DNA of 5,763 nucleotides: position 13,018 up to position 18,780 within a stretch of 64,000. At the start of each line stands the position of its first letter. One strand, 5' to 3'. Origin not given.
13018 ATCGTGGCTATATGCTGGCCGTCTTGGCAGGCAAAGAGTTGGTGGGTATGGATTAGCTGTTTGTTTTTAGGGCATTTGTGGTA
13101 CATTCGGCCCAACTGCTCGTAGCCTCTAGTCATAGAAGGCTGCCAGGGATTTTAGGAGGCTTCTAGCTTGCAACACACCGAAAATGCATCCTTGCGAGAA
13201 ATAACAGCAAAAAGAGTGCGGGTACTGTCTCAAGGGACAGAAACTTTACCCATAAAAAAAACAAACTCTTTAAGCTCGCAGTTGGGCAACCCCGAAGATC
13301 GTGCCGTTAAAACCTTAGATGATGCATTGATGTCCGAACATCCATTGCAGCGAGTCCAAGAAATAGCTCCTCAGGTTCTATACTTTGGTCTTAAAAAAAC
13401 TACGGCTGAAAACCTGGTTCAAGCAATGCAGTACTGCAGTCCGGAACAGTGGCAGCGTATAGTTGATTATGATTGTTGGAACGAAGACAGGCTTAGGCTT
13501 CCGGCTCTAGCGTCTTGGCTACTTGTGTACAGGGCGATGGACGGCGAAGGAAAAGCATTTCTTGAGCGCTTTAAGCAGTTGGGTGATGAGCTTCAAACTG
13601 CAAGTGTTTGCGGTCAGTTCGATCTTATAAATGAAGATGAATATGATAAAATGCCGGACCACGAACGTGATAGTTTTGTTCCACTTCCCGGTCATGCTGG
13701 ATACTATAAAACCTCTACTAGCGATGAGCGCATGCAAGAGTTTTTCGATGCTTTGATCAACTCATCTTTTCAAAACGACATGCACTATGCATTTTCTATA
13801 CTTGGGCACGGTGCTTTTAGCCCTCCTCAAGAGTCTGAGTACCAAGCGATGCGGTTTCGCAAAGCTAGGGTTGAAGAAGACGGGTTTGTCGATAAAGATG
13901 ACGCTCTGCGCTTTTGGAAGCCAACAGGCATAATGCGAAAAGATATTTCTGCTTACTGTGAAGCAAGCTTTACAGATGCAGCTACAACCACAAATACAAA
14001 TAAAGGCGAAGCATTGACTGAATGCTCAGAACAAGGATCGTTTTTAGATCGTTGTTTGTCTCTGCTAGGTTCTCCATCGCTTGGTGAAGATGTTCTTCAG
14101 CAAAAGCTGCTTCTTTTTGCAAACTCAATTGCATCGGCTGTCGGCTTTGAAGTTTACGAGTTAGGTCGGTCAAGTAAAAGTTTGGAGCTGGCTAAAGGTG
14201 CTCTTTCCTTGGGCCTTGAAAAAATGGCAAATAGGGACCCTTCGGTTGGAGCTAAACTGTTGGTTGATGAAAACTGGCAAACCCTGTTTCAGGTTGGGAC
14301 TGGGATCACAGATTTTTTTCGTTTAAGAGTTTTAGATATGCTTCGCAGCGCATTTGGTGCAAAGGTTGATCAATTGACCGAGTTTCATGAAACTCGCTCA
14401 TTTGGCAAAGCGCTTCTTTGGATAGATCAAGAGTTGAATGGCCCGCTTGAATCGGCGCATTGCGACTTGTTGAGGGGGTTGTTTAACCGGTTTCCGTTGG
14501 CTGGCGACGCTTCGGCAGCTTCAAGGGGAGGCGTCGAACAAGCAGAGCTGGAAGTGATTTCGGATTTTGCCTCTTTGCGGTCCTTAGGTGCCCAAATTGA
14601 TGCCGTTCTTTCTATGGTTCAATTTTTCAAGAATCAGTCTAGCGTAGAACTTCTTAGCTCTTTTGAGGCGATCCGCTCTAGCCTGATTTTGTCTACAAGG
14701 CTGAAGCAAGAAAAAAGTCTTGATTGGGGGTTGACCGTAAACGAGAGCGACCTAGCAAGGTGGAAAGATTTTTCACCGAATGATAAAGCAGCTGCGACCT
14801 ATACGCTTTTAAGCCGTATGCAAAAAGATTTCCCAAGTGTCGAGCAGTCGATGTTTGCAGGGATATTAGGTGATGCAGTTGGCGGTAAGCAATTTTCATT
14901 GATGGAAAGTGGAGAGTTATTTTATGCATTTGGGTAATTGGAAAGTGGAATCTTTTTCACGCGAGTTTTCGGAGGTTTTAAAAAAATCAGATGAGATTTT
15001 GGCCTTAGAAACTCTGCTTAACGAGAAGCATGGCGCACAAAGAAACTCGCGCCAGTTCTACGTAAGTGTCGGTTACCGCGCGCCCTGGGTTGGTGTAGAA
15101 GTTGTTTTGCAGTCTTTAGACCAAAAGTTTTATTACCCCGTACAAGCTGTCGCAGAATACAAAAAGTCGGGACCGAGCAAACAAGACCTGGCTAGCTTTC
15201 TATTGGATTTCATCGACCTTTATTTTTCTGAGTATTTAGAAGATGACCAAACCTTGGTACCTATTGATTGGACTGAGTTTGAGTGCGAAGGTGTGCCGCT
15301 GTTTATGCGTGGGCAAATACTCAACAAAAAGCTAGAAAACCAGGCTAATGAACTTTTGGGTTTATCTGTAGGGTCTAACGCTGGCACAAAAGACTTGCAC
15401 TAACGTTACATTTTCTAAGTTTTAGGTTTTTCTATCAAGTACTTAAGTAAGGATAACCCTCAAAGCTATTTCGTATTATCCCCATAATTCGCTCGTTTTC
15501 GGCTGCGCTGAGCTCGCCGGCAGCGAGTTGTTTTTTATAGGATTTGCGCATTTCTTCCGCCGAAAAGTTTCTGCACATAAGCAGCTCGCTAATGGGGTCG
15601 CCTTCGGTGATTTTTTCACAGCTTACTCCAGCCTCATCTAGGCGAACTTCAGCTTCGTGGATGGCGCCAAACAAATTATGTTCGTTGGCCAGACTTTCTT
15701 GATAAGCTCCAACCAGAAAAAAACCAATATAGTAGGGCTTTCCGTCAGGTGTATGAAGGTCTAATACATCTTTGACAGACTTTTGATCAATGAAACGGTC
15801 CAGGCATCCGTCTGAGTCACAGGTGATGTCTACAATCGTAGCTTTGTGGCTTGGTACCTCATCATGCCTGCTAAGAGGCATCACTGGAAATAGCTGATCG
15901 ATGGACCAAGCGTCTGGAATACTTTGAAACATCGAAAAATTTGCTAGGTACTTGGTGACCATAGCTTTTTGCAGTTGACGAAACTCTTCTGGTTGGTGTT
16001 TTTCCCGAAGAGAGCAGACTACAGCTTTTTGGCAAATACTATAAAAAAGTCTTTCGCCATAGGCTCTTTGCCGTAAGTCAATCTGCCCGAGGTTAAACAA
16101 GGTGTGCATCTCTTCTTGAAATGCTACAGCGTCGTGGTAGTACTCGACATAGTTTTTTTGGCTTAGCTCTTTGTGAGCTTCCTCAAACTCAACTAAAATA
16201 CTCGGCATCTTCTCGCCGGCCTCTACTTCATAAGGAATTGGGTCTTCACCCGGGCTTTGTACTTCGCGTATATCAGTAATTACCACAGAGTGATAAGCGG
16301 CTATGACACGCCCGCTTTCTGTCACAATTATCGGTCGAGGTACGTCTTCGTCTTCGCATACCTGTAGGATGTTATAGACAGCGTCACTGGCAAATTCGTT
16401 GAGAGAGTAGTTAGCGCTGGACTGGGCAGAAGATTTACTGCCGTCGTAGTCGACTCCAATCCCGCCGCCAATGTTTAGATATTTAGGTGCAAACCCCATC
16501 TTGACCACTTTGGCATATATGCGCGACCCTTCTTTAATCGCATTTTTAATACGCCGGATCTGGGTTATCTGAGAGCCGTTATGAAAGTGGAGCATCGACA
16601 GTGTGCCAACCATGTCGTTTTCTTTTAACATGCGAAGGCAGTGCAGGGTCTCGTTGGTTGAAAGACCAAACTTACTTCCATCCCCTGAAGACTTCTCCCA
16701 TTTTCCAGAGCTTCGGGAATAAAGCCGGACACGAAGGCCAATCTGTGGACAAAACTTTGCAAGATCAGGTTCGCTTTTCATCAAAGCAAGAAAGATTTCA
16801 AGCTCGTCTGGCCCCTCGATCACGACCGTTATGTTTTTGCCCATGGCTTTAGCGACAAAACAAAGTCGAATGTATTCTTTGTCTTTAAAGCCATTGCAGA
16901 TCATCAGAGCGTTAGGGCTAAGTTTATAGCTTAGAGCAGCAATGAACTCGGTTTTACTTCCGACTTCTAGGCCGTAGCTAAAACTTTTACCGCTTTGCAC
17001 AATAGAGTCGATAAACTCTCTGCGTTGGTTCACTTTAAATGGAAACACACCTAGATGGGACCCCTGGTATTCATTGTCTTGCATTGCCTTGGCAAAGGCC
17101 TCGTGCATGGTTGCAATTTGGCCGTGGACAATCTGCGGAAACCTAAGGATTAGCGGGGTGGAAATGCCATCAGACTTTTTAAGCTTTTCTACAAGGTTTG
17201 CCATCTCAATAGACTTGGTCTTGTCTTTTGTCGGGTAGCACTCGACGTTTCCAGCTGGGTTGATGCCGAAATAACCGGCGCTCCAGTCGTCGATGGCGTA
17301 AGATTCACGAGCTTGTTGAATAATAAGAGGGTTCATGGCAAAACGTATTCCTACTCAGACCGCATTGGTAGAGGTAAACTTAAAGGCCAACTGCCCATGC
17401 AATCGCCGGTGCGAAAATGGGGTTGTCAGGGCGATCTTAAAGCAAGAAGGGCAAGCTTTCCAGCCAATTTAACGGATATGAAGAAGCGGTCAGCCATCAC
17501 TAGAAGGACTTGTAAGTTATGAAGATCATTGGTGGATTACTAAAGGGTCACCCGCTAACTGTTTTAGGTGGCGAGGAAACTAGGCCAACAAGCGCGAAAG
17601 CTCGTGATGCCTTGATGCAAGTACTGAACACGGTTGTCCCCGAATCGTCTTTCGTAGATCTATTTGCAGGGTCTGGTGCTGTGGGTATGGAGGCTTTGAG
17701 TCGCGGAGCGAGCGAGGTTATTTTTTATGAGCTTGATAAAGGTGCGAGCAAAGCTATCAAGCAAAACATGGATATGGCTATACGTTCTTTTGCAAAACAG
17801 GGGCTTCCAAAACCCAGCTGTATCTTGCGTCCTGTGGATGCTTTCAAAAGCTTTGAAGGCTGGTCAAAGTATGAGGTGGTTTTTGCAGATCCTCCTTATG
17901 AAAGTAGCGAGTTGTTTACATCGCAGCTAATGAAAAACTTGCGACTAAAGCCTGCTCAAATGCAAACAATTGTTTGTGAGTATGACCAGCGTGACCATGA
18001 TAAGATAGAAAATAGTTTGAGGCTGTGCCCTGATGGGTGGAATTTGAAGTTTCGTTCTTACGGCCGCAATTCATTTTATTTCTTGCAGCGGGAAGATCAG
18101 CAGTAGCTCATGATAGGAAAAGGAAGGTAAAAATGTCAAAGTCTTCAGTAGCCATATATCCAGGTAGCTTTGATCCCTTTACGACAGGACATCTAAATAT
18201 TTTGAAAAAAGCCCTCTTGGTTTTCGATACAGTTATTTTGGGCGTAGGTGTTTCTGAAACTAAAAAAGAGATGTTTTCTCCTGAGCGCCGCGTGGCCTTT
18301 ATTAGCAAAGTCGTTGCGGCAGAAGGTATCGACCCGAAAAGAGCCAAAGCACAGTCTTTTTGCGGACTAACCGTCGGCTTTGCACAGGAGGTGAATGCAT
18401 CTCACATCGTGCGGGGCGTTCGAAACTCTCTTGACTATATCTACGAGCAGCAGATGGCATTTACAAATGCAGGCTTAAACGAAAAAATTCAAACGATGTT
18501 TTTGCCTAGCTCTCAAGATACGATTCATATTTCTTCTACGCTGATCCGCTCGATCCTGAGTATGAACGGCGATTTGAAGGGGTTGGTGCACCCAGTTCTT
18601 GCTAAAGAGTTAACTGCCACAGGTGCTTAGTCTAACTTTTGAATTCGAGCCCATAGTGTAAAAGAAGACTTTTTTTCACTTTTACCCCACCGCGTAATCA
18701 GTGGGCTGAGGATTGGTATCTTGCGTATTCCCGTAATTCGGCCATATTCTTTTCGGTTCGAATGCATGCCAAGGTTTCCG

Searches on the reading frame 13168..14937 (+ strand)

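Call 25: search_protein_families(library=pfam, proteins=[window:13168-14937:+], max_evalue=0.01)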
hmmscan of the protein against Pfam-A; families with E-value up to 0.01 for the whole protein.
window:13168-14937:+ (589 aa): 1 family
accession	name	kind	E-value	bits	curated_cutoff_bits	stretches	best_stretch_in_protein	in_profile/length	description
PF19676.4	DUF6178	-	1.1e-42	146.6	25.5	1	48-394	23-365/561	Family of unknown function (DUF6178)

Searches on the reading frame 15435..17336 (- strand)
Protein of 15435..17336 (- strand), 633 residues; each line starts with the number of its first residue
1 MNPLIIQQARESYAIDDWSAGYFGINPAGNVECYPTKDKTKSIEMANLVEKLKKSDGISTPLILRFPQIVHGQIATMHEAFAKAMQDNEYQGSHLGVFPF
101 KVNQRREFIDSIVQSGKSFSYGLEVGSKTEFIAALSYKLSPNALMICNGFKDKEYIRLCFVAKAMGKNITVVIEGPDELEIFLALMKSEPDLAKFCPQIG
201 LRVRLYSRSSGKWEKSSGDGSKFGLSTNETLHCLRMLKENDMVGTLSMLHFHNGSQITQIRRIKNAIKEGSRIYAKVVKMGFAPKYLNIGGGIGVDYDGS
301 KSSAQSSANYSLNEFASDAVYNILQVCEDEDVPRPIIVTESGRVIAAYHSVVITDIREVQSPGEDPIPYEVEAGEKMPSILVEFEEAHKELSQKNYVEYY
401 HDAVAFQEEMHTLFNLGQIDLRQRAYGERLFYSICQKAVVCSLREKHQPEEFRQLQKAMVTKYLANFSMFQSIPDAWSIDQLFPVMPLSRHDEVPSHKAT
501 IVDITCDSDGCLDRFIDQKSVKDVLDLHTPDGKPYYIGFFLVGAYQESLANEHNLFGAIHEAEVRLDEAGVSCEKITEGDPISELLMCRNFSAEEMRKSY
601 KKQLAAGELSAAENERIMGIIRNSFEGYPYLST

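Call 54: list_cluster_members(proteins=[window:15435-17336:-, window:22489-24921:-, window:12154-12978:-, window:2007-3386:+, window:49380-51584:+, window:30174-31649:+, window:36244-39114:+, window:33159-35123:+, P0085, P0095])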
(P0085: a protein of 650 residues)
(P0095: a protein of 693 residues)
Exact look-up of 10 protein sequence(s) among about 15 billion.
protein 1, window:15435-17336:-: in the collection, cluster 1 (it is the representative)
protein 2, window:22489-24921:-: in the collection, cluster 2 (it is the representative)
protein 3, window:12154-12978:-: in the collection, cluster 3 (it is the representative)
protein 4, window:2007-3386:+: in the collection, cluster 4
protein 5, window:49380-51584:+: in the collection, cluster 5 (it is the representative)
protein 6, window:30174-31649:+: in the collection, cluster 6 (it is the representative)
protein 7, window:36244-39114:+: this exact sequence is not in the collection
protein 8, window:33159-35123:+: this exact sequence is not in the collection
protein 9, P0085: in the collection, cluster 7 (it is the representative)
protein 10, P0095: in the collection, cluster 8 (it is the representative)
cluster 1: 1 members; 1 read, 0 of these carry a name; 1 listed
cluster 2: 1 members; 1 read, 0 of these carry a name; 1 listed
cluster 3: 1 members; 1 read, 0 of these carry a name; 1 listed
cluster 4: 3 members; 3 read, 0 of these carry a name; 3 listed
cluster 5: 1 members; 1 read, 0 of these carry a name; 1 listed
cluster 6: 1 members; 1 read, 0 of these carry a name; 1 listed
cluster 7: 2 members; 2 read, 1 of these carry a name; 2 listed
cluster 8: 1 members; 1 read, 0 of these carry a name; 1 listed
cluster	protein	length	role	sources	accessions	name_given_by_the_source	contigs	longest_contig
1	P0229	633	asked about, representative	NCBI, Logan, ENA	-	-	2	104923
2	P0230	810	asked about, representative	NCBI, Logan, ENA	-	-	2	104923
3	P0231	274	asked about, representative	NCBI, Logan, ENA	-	-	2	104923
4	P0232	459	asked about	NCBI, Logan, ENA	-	-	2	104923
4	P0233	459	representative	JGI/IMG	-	-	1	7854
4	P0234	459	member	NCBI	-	-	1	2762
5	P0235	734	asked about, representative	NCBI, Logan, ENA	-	-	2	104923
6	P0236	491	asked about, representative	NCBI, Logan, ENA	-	-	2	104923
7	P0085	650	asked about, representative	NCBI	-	-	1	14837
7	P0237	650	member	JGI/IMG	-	signal transduction histidine kinase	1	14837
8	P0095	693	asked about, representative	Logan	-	-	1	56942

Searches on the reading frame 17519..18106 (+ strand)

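Call 25: search_protein_families(library=pfam, proteins=[window:17519-18106:+], max_evalue=0.01)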
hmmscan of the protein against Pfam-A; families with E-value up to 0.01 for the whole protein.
window:17519-18106:+ (195 aa): 2 families
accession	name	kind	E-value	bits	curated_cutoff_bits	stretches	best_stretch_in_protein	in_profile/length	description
PF03602.21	Cons_hypoth95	-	3.7e-34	118.4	24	1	1-159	1-156/182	Conserved hypothetical protein 95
PF02086.21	MethyltransfD12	-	2.2e-06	28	22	1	32-68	8-47/253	D12 class N6 adenine-specific DNA methyltransferase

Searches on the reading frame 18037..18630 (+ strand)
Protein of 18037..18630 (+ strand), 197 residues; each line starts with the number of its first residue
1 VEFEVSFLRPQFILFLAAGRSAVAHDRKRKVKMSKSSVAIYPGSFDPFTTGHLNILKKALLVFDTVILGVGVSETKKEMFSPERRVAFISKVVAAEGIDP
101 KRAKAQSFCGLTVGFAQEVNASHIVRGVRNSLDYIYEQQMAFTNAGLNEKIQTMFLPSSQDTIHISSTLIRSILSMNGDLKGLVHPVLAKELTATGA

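Call 25: search_protein_families(library=pfam, proteins=[window:18037-18630:+], max_evalue=0.01)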
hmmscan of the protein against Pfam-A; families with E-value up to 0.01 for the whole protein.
window:18037-18630:+ (197 aa): 1 family
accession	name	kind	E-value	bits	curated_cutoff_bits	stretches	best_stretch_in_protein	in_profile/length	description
PF01467.32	CTP_transf_like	-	1.3e-19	71.2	21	1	40-172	1-132/133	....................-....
